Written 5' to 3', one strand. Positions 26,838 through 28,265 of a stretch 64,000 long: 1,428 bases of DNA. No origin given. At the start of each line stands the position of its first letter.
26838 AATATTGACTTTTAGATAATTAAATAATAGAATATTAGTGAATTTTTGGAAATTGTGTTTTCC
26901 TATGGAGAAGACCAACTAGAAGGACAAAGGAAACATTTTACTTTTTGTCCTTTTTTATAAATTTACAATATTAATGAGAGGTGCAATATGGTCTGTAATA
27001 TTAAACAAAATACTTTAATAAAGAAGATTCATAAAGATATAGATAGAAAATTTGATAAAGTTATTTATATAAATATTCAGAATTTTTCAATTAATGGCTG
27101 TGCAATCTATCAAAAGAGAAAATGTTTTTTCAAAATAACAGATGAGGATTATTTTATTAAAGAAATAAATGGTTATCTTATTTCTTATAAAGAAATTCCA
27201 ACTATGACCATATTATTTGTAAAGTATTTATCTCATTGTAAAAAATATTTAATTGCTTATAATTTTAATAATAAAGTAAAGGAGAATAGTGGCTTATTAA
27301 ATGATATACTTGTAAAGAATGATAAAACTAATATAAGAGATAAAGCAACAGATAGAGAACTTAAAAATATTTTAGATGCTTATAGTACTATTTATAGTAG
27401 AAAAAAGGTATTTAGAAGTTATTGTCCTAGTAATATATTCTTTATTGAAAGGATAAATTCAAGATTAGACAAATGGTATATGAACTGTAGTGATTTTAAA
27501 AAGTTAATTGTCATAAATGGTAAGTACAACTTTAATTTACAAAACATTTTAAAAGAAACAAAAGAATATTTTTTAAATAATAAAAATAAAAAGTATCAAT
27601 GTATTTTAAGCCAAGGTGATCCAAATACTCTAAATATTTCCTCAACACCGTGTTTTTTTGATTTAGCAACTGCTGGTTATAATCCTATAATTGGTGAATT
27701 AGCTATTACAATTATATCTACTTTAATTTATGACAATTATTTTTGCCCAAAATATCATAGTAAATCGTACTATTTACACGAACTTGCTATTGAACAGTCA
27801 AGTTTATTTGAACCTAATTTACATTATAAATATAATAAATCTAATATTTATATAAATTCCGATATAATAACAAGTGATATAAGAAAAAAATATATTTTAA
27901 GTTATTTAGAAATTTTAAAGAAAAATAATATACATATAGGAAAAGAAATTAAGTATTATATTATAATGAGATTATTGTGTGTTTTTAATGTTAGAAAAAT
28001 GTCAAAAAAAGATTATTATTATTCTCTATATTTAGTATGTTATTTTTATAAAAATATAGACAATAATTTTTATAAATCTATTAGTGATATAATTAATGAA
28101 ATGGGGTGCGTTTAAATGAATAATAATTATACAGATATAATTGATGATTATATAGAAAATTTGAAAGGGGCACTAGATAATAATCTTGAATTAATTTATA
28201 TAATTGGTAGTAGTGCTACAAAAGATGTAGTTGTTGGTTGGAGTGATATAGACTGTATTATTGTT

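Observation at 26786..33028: Six-gene nucleotide-modifying operon (kinase, NTase, HIT-like, P-loop, His-phosphatase, Nudix) under a leader attenuator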

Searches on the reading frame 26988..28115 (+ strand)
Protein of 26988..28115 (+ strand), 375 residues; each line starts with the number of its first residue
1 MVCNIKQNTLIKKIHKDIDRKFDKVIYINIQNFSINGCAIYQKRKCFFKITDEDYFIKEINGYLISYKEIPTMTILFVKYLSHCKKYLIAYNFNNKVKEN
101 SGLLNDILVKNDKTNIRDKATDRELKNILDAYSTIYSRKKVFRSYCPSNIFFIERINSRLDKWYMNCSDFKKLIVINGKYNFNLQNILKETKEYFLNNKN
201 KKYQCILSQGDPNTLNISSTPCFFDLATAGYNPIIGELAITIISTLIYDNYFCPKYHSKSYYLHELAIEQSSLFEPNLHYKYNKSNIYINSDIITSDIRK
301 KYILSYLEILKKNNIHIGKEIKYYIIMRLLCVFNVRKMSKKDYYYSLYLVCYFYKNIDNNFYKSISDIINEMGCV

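Call 4: search_protein_families(library=pfam, proteins=[window:26988-28115:+], max_evalue=1)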
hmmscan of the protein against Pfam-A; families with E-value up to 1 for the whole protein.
window:26988-28115:+ (375 aa): 1 family
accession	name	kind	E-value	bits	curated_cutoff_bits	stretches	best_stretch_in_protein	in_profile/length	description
PF06071.19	YchF-GTPase_C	-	0.1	13.2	27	1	12-59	28-75/84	Protein of unknown function (DUF933)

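Call 5: search_protein_families(library=ncbifam, proteins=[window:26988-28115:+], max_evalue=1)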
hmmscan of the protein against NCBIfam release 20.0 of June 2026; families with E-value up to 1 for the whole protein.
window:26988-28115:+ (375 aa): 0 families

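Call 6: search_protein_families(library=padloc, proteins=[window:26988-28115:+], max_evalue=1)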
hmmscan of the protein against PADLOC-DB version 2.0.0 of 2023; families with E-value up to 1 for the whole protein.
window:26988-28115:+ (375 aa): 0 families

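Call 13: search_solved_structures(query=window:26988-28115:+, max_evalue=10)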
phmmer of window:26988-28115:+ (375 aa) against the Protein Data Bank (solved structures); distinct sequences matched with E-value up to 10: 2.
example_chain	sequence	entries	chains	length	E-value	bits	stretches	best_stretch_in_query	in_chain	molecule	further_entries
6zyw_G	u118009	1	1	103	0.57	12.8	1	95-179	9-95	Dynein light chain roadblock-type 2 protein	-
7k58_G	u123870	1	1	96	0.73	12.4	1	95-178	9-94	Dynein light chain roadblock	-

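Call 29: find_homologous_proteins(query=window:26988-28115:+)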
Query window:26988-28115:+ (375 aa): 114 proteins with E <= 0.001 among 3854 candidates.
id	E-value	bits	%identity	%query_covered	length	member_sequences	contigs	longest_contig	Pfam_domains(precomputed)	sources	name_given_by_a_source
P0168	5.9e-236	801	97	100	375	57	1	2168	-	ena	-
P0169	1.2e-210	718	87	100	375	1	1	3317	-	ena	-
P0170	8.9e-210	715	86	100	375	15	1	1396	-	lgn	-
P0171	1.4e-182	625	94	81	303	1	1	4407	-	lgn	-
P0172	2.8e-158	545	68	97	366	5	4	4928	-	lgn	-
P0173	4.5e-153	528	68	99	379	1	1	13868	-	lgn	-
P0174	1.3e-151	523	65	99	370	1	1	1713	-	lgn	-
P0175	2.3e-148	513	67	98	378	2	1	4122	-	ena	-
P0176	2.5e-146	506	65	99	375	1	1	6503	-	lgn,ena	-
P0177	1.1e-145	504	64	100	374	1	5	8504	-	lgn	-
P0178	6.4e-145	501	65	100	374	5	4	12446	-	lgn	-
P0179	2.8e-144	499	63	98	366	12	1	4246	-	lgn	-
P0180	3.1e-144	499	64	100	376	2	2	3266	-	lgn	-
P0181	1.4e-143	497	63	99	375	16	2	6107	-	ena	-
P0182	2.1e-143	496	64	99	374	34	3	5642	-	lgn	-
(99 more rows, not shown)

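Call 33: search_protein_families(library=pfam, alignment_id=A2, max_evalue=0.1)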
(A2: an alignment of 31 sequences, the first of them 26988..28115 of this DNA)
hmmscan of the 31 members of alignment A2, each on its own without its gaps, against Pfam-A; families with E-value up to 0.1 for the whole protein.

A. member 1, window:26988-28115:+ (375 aa): 0 families

B. families by the number of members that match (of 31 scanned): 7 families
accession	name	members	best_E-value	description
PF22330.2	Rib_mS39_PPR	1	0.016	Small ribosomal subunit protein mS39, PPR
PF08115.16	Toxin_28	1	0.032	SFI toxin family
PF13949.11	ALIX_LYPXL_bnd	1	0.045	ALIX V-shaped domain binding to HIV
PF07148.17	MalM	1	0.058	Maltose operon periplasmic protein precursor (MalM)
PF15787.11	DUF4704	1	0.06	Neurobeachin/BDCP, DUF4704 alpha solenoid region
PF25280.1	POTRA2_Toc75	1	0.074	Toc75-like, second POTRA domain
PF13292.11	DXP_synthase_N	1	0.084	1-deoxy-D-xylulose-5-phosphate synthase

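Call 34: search_solved_structures(query=A2, max_evalue=10, show_alignments=3)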
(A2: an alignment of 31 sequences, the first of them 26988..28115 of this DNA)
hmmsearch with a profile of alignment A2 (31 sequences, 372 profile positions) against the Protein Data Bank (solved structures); distinct sequences matched with E-value up to 10: 0.

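Call 50: search_protein_representatives(alignment_id=A2)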
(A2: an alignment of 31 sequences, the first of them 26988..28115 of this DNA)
Query: 31 sequences, 372 profile positions. Proteins with E-value up to 0.001 (for the whole library): 338; up to 1e-10: 248; up to 1e-30: 116. The best 150 are listed.
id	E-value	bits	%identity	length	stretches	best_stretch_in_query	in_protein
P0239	1.2e-151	521.4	-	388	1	3-369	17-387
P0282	2.5e-131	454.6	-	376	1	10-371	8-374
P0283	1.9e-121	422.1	-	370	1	9-356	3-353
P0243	4.0e-118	411.1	-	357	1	19-367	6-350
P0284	1.7e-107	376.1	-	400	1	16-369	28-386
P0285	2.9e-106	372.1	-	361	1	15-368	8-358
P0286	1.6e-105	369.6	-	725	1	12-367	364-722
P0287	1.7e-105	369.5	-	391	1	5-366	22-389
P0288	2.7e-104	365.6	-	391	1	12-369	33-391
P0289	4.7e-104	364.8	-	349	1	20-369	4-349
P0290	2.6e-103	362.4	-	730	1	6-366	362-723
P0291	5.9e-100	351.3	-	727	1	11-369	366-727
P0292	6.4e-99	347.9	-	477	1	6-367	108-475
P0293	8.0e-98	344.3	-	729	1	9-367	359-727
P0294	5.8e-97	341.5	-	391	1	12-355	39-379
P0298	1.4e-82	294.1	-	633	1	17-362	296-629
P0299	3.7e-82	292.7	-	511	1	10-364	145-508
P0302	2.9e-80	286.5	-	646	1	22-360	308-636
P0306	3.7e-75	269.7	-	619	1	11-353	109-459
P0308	2.8e-74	266.9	-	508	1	20-350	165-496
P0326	2.2e-56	208.0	-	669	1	10-370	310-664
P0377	1.7e-35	139.2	-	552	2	33-359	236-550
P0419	1.2e-24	103.5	-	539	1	21-370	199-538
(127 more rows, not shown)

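Call 51: search_protein_families(library=pfam, proteins=[P0286, P0290, P0298, P0302, P0306, P0299, P0308, P0326, P0377, P0419], max_evalue=0.01)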
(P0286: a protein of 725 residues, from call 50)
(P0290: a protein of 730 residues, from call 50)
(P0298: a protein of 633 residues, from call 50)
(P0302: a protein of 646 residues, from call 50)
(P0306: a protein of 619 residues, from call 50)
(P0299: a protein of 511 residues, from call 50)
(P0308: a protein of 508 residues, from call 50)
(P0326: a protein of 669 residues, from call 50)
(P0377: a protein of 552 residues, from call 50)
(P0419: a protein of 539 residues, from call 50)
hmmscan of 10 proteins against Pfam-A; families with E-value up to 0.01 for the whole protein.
P0286 (725 aa): 2 families
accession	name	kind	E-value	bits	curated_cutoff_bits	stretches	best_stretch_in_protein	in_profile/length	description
PF14399.12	BtrH_N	-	0.00011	22.9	29.7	1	49-112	54-119/134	Butirosin biosynthesis protein H, N-terminal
PF11163.13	DUF2947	-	0.0049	17.2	25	1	457-548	13-103/152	Protein of unknown function (DUF2947)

P0290 (730 aa): 1 family
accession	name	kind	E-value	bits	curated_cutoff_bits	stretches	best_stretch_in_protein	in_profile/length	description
PF14399.12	BtrH_N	-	0.0003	21.5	29.7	1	50-124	54-132/134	Butirosin biosynthesis protein H, N-terminal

P0298 (633 aa): 0 families

P0302 (646 aa): 0 families

P0306 (619 aa): 2 families
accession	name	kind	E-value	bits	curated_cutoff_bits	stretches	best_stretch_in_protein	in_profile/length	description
PF00293.34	NUDIX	-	6.3e-12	46.1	21.1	1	472-566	2-106/134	NUDIX domain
PF22327.2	Nudt16-like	-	0.008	16.6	27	0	504-531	37-65/161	U8 snoRNA-decapping enzyme-like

P0299 (511 aa): 0 families

P0308 (508 aa): 4 families
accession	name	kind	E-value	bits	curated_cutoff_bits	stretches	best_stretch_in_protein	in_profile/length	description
PF00293.34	NUDIX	-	1.6e-17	64.2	21.1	1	5-128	2-123/134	NUDIX domain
PF14815.12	NUDIX_4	-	0.00075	19.7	35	1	9-74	2-65/113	NUDIX domain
PF04200.17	Lipoprotein_17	-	0.0021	18.8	22.4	1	398-438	33-73/84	Lipoprotein associated domain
PF22327.2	Nudt16-like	-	0.0079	16.6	27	0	34-110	37-113/161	U8 snoRNA-decapping enzyme-like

P0326 (669 aa): 3 families
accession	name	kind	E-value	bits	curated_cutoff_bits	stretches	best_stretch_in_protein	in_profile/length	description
PF08893.15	DUF1839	-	0.00065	19.5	22.5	1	18-149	21-162/313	Domain of unknown function (DUF1839)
PF03682.18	UPF0158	-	0.0044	17.5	21.1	0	280-306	68-94/157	Uncharacterised protein family (UPF0158)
PF14399.12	BtrH_N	-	0.0062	17.2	29.7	0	62-131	59-131/134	Butirosin biosynthesis protein H, N-terminal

P0377 (552 aa): 1 family
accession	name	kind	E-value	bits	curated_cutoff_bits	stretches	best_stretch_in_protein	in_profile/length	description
PF05822.18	UMPH-1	-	3.9e-09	36.9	23.7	1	75-157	60-142/246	Pyrimidine 5'-nucleotidase (UMPH-1)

P0419 (539 aa): 2 families
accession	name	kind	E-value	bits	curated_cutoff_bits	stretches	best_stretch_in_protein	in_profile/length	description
PF00702.32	Hydrolase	-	3.9e-08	34.3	26.4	1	70-174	73-190/191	haloacid dehalogenase-like hydrolase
PF12710.13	HAD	-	1.6e-05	25.8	27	1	15-170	2-187/189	haloacid dehalogenase-like hydrolase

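Call 66: search_solved_structures(query=A4, max_evalue=10, show_alignments=2)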
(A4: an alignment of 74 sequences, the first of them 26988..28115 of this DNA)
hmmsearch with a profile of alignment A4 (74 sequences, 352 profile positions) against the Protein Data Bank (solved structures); distinct sequences matched with E-value up to 10: 3.
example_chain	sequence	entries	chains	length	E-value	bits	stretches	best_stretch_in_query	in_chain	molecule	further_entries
1l8t_A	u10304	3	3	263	0.015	17.7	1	83-216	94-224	Aminoglycoside 3'-Phosphotransferase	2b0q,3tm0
1j7i_A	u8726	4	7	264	0.015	17.7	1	83-216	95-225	AMINOGLYCOSIDE 3'-PHOSPHOTRANSFERASE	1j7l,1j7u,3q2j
2bkk_A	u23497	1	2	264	0.023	17.1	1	84-216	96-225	AMINOGLYCOSIDE 3'-PHOSPHOTRANSFERASE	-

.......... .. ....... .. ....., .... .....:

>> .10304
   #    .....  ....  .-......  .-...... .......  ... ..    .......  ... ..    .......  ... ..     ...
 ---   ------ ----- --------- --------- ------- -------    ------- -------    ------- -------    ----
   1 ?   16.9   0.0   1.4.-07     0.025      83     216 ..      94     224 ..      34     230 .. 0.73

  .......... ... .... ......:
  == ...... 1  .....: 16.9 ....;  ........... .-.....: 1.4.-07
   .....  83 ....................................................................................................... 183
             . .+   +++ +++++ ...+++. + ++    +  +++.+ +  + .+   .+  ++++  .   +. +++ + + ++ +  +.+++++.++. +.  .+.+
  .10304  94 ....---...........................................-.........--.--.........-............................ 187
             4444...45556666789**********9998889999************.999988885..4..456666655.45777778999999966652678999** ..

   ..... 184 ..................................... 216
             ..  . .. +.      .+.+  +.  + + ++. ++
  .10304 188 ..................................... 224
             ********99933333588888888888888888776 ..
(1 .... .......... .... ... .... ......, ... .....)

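Call 67: search_protein_families(library=pfam, alignment_id=A4, max_evalue=0.01)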
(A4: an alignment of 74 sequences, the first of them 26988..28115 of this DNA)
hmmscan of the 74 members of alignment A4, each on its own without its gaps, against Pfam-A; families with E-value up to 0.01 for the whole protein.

A. member 1, window:26988-28115:+ (375 aa): 0 families

B. families by the number of members that match (of 74 scanned): 2 families
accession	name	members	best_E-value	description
PF05494.18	MlaC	1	0.0006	MlaC protein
PF01636.29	APH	1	0.002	Phosphotransferase enzyme family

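Call 80: find_encoding_contigs(protein=P0286, flank=8000, max_places=2)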
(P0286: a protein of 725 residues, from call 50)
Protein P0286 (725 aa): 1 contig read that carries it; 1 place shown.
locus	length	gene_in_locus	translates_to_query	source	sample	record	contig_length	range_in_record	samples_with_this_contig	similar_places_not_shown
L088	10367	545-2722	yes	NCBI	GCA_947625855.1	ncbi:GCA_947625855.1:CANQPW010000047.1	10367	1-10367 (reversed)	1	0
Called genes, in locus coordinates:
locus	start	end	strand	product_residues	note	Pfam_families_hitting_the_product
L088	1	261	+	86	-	?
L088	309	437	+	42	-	PF05582:Peptidase_U57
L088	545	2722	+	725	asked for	-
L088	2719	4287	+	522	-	-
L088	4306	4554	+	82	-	PF00550:PP-binding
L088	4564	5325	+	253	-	PF01712:dNK (weak), PF02223:Thymidylate_kin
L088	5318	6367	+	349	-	-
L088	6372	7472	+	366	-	PF14907:NTP_transf_5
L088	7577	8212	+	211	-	-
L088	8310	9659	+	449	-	PF01326:PPDK_N, PF00391:PEP-utilizers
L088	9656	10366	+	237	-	?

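Call 81: find_encoding_contigs(protein=P0308, flank=8000, max_places=2)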
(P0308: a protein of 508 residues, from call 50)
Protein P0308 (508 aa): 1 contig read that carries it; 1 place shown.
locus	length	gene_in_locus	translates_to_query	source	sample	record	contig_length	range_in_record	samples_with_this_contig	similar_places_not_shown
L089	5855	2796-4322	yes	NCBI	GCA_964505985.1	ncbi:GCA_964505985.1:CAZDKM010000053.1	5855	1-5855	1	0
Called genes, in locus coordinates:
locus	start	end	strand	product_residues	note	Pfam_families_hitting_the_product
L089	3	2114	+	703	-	?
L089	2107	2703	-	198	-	PF01209:Ubie_methyltran, PF08003:Methyltransf_9 (weak), PF13489:Methyltransf_23, PF03848:TehB, PF13847:Methyltransf_31, PF08241:Methyltransf_11, PF08242:Methyltransf_12, PF13649:Methyltransf_25, +1 more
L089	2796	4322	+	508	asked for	PF00293:NUDIX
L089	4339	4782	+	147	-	PF00293:NUDIX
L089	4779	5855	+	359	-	?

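Call 82: find_encoding_contigs(protein=P0377, flank=8000, max_places=2)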
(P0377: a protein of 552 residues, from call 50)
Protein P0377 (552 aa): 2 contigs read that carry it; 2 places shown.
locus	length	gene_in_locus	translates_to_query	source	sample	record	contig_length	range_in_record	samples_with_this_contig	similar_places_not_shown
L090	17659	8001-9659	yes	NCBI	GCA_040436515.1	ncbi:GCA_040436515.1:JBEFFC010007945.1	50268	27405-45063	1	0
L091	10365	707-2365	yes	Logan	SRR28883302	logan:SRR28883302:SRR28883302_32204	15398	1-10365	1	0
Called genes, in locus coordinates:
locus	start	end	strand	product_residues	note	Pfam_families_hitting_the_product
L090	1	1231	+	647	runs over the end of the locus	PF00501:AMP-binding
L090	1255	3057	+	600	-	PF00512:HisKA, PF02518:HATPase_c, PF00072:Response_reg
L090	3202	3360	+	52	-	-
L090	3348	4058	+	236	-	PF02082:Rrf2, PF08279:HTH_11, PF13280:WYL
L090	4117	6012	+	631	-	PF00294:PfkB, PF01380:SIS (weak)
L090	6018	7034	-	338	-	-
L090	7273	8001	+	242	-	PF00106:adh_short, PF13561:adh_short_C2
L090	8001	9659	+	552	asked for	PF05822:UMPH-1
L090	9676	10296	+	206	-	-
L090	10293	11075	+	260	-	-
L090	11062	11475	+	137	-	PF00293:NUDIX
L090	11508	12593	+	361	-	-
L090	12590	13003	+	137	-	-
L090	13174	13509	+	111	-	PF02579:Nitro_FeMo-Co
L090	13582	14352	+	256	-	PF01656:CbiA (weak), PF12838:Fer4_7 (faint), PF13187:Fer4_9 (faint), PF00037:Fer4 (faint), PF12837:Fer4_6 (faint), PF10609:ParA (weak)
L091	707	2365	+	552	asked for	PF05822:UMPH-1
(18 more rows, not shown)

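Call 92: search_dna_similar(query=window:26988-28115:+, collection=plasmids, mode=protein, max_evalue=0.001, max_rows=10)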
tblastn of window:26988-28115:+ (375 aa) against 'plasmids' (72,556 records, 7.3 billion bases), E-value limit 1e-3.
No match.

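Call 96: search_protein_families(library=ncbifam, proteins=[L088:4564-5325:+], max_evalue=0.0001)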
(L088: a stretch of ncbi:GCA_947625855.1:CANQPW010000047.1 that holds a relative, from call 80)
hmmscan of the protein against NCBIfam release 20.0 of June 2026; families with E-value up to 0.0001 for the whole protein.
L088:4564-5325:+ (253 aa): 4 families
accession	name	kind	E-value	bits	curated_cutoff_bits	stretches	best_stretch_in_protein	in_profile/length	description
TIGR00041.1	DTMP_kinase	equivalog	4.2e-17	62.5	83.25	1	31-238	4-196/196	dTMP kinase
NF005923.0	PRK07933.1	equivalog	4.3e-07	29.5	193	1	33-162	2-145/213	dTMP kinase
NF003013.0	PRK03846.1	subfamily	2.9e-05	23.8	163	0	27-65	24-62/202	adenylyl-sulfate kinase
NF005250.0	PRK06761.1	equivalog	8.9e-05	21.6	270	1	31-64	3-36/282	hypothetical protein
